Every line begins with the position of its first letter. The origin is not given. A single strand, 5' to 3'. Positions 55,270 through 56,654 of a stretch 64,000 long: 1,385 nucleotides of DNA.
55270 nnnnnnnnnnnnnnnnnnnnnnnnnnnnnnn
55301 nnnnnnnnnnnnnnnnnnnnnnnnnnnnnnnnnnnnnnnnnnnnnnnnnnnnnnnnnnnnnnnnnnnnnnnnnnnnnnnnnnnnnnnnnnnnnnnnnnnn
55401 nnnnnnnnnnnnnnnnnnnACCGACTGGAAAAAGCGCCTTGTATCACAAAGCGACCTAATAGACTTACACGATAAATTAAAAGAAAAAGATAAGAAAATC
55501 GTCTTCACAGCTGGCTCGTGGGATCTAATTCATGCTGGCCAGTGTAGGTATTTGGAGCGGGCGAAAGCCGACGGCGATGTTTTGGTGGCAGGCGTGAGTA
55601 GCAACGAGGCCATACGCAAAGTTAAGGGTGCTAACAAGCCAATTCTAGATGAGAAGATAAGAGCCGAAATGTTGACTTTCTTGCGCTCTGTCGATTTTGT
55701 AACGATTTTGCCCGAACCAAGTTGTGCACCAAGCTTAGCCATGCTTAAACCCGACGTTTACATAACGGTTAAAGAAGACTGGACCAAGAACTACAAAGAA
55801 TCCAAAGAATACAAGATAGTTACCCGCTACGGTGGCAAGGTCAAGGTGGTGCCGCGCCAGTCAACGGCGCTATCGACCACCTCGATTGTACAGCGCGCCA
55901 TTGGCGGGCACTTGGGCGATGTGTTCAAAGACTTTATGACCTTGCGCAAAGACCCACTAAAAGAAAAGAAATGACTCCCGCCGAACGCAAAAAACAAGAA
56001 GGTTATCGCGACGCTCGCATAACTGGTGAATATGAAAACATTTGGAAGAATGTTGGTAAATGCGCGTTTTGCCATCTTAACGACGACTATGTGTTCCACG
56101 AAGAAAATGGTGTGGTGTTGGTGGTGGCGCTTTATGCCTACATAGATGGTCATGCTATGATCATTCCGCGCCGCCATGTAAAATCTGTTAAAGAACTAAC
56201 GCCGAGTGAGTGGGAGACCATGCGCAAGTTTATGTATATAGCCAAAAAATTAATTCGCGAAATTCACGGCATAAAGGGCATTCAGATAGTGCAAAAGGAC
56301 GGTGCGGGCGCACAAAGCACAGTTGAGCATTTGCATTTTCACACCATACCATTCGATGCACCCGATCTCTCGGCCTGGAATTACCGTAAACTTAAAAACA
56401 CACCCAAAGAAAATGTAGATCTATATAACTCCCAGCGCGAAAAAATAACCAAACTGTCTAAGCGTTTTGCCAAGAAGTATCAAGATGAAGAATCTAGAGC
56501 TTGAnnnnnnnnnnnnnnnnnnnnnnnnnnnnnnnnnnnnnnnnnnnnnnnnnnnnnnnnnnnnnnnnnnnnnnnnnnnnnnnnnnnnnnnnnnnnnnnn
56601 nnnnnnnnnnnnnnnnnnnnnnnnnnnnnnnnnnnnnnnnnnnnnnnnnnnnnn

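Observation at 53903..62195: Complete thymidylate-cycle and nucleotide-salvage cluster wedged between rplA and rplJ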

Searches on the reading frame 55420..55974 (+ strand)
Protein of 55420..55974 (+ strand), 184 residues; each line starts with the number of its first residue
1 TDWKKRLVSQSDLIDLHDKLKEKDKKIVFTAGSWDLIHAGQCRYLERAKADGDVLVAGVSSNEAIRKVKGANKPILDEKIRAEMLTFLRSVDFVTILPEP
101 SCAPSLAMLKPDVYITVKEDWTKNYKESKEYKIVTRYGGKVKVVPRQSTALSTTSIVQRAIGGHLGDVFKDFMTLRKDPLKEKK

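Call 19: search_protein_families(library=ncbifam, proteins=[window:55420-55974:+], max_evalue=0.01)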
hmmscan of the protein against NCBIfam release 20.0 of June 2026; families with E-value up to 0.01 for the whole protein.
window:55420-55974:+ (184 aa): 6 families
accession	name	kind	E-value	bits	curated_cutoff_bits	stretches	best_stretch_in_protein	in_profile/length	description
TIGR02199.1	rfaE_dom_II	equivalog_domain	1.7e-33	115.5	181.5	1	17-160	3-142/144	D-glycero-beta-D-manno-heptose 1-phosphate adenylyltransferase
NF008454.0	PRK11316.1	equivalog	9.3e-26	90.4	521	1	5-159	320-470/475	bifunctional D-glycero-beta-D-manno-heptose-7-phosphate kinase/D-glycero-beta-D-manno-heptose 1-phosphate adenylyltransferase HldE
TIGR00125.1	cyt_tran_rel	domain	5e-08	33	27.7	1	27-88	1-59/65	adenylyltransferase/cytidyltransferase family protein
TIGR01518.1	g3p_cytidyltrns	equivalog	6.6e-08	32.7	165.4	1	28-156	1-121/125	glycerol-3-phosphate cytidylyltransferase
NF001985.0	PRK00777.1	subfamily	0.00022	21.3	104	1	27-86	6-63/157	pantetheine-phosphate adenylyltransferase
NF041124.1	CoaD_Thcocales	equivalog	0.0083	16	290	0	24-88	4-67/156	phosphopantetheine adenylyltransferase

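Call 21: search_solved_structures(query=window:55420-55974:+, max_evalue=0.01)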
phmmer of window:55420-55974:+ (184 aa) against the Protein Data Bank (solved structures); distinct sequences matched with E-value up to 0.01: 9.
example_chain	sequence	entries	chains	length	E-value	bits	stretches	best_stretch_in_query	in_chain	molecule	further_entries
3elb_A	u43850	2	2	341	9.9e-15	57.8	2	28-109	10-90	Ethanolamine-phosphate cytidylyltransferase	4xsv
5x9q_A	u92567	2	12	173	4e-12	49.3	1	25-158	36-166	Putative cytidylyltransferase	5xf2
3glv_A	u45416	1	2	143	4.9e-08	36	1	28-164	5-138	Lipopolysaccharide core biosynthesis protein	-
4zcp_A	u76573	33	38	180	5.1e-07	32.7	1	17-161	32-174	Cholinephosphate cytidylyltransferase | Choline-phosphate cytidylyltransferase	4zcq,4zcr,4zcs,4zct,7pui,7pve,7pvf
9hsm_A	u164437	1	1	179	5.2e-07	32.7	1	17-161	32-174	choline-phosphate cytidylyltransferase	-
9hsg_A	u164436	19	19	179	5.2e-07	32.7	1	17-161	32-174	choline-phosphate cytidylyltransferase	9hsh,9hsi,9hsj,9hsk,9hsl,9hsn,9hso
2b7l_A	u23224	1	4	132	3.3e-06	30.1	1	26-125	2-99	glycerol-3-phosphate cytidylyltransferase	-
1coz_A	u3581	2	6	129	7.1e-06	29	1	26-104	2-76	PROTEIN (GLYCEROL-3-PHOSPHATE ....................) | glycerol-3-phosphate cytidylyltransferase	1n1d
5x3d_A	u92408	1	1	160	1.3e-05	28.1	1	25-154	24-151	Phosphoenolpyruvate phosphomutase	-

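Call 67: find_homologous_proteins(query=window:55420-55974:+, max_evalue=1e-10)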
Query window:55420-55974:+ (184 aa): 1334 proteins with E <= 1e-10 among 1415 candidates; the best 120 are listed.
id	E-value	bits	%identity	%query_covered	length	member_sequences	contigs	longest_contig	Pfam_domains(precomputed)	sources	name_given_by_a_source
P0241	3.2e-106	371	91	100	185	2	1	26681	PF01467.33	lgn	-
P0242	5.7e-105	366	90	100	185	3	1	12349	PF01467.33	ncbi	-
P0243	2.1e-100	352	86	99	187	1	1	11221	PF01467.33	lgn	-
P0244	2.6e-100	351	85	98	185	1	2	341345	PF01467.33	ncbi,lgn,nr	ncbi:MAG TPA: adenylyltransferase/cytidyltransferase family protein [Candidatus Saccharimonadales ba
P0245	1.3e-98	346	85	98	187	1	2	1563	PF01467.33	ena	-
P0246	1.4e-98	346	85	99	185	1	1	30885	PF01467.33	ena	-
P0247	1.9e-98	345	84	99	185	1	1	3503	PF01467.33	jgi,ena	-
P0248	4.7e-98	344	84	99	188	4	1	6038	PF01467.33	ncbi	-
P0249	5.2e-98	344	84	99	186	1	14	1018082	PF01467.33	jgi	jgi:D-glycero-beta-D-manno-heptose 1-phosphate adenylyltransferase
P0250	6.7e-98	343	82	99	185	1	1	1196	PF01467.33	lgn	-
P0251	7.6e-98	343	82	99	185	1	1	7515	PF01467.33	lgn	-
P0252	9.5e-98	343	84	98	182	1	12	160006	PF01467.33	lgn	-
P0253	9.6e-98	343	84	98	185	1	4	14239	PF01467.33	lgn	-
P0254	1.0e-97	343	84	98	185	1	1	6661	PF01467.33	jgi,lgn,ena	-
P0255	1.1e-97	343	84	99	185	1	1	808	PF01467.33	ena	-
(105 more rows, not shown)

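Call 95: search_solved_structures(query=A5, max_evalue=0.001, show_alignments=3)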
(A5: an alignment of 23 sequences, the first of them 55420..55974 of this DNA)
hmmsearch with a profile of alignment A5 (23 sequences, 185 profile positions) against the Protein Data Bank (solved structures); distinct sequences matched with E-value up to 0.001: 10.
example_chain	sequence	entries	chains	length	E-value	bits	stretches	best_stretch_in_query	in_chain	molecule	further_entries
3elb_A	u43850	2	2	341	2.5e-17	66.2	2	30-161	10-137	Ethanolamine-phosphate cytidylyltransferase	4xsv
5x9q_A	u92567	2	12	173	2.6e-13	53.1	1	3-118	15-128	Putative cytidylyltransferase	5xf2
3glv_A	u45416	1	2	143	1.7e-09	40.7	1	30-147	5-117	Lipopolysaccharide core biosynthesis protein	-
4zcp_A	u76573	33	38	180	2.9e-09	39.9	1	11-162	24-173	Cholinephosphate cytidylyltransferase | Choline-phosphate cytidylyltransferase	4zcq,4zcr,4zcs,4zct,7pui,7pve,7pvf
9hsg_A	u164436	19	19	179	2.9e-09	39.9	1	11-162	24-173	choline-phosphate cytidylyltransferase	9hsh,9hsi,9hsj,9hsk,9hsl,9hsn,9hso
9hsm_A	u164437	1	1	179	2.9e-09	39.9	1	11-162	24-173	choline-phosphate cytidylyltransferase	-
2b7l_A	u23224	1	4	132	2.9e-08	36.7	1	28-160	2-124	glycerol-3-phosphate cytidylyltransferase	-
1coz_A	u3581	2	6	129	4.8e-07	32.7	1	28-126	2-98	PROTEIN (GLYCEROL-3-PHOSPHATE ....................) | glycerol-3-phosphate cytidylyltransferase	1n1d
5x3d_A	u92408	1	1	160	0.00074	22.3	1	27-146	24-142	Phosphoenolpyruvate phosphomutase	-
3hl4_A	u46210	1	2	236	0.00085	22.1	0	30-161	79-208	Choline-phosphate cytidylyltransferase A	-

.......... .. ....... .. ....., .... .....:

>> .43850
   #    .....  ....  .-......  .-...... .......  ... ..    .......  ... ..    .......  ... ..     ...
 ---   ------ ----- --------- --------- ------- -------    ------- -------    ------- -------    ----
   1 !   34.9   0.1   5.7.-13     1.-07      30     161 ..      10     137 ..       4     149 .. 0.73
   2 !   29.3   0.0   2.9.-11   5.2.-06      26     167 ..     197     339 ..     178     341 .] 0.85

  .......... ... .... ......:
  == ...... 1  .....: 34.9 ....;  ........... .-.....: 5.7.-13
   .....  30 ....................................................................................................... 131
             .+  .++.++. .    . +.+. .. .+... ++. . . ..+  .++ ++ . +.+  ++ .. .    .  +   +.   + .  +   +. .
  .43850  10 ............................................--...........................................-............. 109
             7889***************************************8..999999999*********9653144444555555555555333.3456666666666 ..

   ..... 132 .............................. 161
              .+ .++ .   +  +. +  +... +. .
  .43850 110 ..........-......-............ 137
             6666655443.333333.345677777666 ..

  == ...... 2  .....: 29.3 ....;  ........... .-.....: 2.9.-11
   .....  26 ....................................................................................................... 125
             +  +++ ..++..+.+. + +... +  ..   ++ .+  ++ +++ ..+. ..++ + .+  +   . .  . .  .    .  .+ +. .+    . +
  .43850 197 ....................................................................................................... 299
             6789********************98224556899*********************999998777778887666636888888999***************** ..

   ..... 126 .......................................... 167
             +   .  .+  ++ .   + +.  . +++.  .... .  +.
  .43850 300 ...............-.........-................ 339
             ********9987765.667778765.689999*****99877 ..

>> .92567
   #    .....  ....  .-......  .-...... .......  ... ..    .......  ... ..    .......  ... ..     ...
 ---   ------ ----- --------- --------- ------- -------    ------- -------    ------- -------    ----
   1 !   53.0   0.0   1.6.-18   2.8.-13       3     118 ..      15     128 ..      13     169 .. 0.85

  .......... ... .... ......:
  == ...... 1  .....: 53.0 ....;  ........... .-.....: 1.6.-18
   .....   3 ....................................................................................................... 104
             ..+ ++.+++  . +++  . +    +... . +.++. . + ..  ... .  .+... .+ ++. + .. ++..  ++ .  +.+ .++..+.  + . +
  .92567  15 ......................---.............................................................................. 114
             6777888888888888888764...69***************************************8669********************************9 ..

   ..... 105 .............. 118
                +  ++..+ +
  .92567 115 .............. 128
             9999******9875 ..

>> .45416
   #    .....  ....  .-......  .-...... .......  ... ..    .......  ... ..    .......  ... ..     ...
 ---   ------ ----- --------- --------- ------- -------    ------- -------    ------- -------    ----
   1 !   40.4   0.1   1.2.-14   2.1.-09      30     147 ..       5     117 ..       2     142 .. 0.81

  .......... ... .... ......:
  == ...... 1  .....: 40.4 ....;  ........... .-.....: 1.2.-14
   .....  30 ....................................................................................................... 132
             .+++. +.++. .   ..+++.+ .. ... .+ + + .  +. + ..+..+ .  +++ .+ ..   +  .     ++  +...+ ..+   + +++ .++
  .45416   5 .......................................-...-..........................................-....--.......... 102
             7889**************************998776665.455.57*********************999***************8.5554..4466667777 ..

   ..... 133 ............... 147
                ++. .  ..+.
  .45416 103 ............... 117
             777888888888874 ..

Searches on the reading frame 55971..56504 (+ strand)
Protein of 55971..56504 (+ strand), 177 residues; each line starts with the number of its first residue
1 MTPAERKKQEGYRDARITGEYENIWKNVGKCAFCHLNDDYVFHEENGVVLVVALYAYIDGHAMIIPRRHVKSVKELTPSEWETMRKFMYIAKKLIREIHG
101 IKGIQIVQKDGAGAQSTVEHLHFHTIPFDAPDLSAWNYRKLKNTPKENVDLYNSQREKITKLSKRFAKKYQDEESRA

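Call 3: search_protein_families(library=pfam, proteins=[window:55971-56504:+], max_evalue=0.01)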
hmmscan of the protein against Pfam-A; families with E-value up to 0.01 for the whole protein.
window:55971-56504:+ (177 aa): 3 families
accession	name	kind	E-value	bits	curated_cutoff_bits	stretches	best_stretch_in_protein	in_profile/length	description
PF01230.28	HIT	-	5.4e-14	53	21.5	1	38-127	5-94/98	HIT domain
PF11969.13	DcpS_C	-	3.7e-10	40.7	24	1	31-129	2-103/114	Scavenger mRNA decapping enzyme C-term binding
PF04677.20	CwfJ_C_1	-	6.7e-05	23.2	21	1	24-130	7-111/122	Protein similar to CwfJ C-terminus 1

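Call 19: search_protein_families(library=ncbifam, proteins=[window:55971-56504:+], max_evalue=0.01)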
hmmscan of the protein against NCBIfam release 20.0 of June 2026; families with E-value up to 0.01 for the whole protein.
window:55971-56504:+ (177 aa): 2 families
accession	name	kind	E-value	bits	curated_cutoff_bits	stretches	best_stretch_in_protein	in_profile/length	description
NF052622.1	ATPAdlTfActino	equivalog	4.2e-11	42.7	290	1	44-128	57-142/176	ATP adenylyltransferase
NF045834.1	M_plasma_HinT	exception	2.9e-07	31.3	130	1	41-128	14-101/102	histidine triad protein HinT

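Call 54: search_solved_structures(query=window:55971-56504:+, max_evalue=0.01)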
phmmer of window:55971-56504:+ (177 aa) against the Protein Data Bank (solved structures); distinct sequences matched with E-value up to 0.01: 39.
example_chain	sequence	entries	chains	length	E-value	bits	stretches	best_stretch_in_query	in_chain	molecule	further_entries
1ems_A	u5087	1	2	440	8e-09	38.5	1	32-147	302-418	NIT-FRAGILE HISTIDINE TRIAD FUSION PROTEIN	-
6af2_A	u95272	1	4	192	9.3e-09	38.3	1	47-129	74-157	HIT domain-containing protein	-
5uvm_A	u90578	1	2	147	2.6e-08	36.8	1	27-126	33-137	Histidine triad (HIT) protein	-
3ano_A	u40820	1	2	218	9.1e-08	35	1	48-128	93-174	AP-4-A phosphorylase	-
2eo4_A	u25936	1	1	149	1.3e-07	34.5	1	31-165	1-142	150aa long hypothetical histidine triad nucleotide-binding protein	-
3wo5_A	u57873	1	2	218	1.7e-07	34.2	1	48-128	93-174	AP-4-A phosphorylase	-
3lb5_A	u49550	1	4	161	3e-07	33.3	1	42-128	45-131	Hit-like protein involved in cell-cycle regulation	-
3l7x_A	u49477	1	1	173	4.3e-07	32.8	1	15-137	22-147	Putative Hit-like protein involved in cell-cycle regulation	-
3oj7_A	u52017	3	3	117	8.5e-07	31.9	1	31-126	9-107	Putative histidine triad family protein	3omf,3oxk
3r6f_A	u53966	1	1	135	4.4e-06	29.5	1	30-154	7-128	HIT family protein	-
3imi_A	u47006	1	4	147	8e-06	28.7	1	29-128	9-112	HIT family protein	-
1fhi_A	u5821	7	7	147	9.4e-06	28.5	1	55-149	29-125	FRAGILE HISTIDINE TRIAD PROTEIN | FRAGILE HISTIDINE PROTEIN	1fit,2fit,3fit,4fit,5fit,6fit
1y23_A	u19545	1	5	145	1.6e-05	27.7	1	41-128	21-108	Histidine triad protein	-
3o0m_A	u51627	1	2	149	1.8e-05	27.5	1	31-132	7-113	HIT family protein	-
7p8p_A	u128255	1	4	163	6.3e-05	25.8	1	49-150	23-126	Bis(5'-adenosyl)-triphosphatase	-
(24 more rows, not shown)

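Call 72: search_protein_families(library=padloc, proteins=[window:55971-56504:+], max_evalue=0.01)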
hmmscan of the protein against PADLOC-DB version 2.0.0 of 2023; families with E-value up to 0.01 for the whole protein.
window:55971-56504:+ (177 aa): 1 family
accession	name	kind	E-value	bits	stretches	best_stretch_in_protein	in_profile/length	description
PDLC00441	ThsC2|ThsC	-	3e-13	47.8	1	29-125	12-112/148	HIT family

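Call 73: search_protein_families(library=phrogs, proteins=[window:55971-56504:+], max_evalue=0.01)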
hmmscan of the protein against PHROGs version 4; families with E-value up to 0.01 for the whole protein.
window:55971-56504:+ (177 aa): 3 families
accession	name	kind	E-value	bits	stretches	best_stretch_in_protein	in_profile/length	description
phrog_19494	-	unknown function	1.2e-12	49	1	44-128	20-104/120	-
phrog_3962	-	unknown function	5.4e-11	43.4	1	30-150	4-128/145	-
phrog_15980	-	unknown function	0.0076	17.3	0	23-41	5-23/40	-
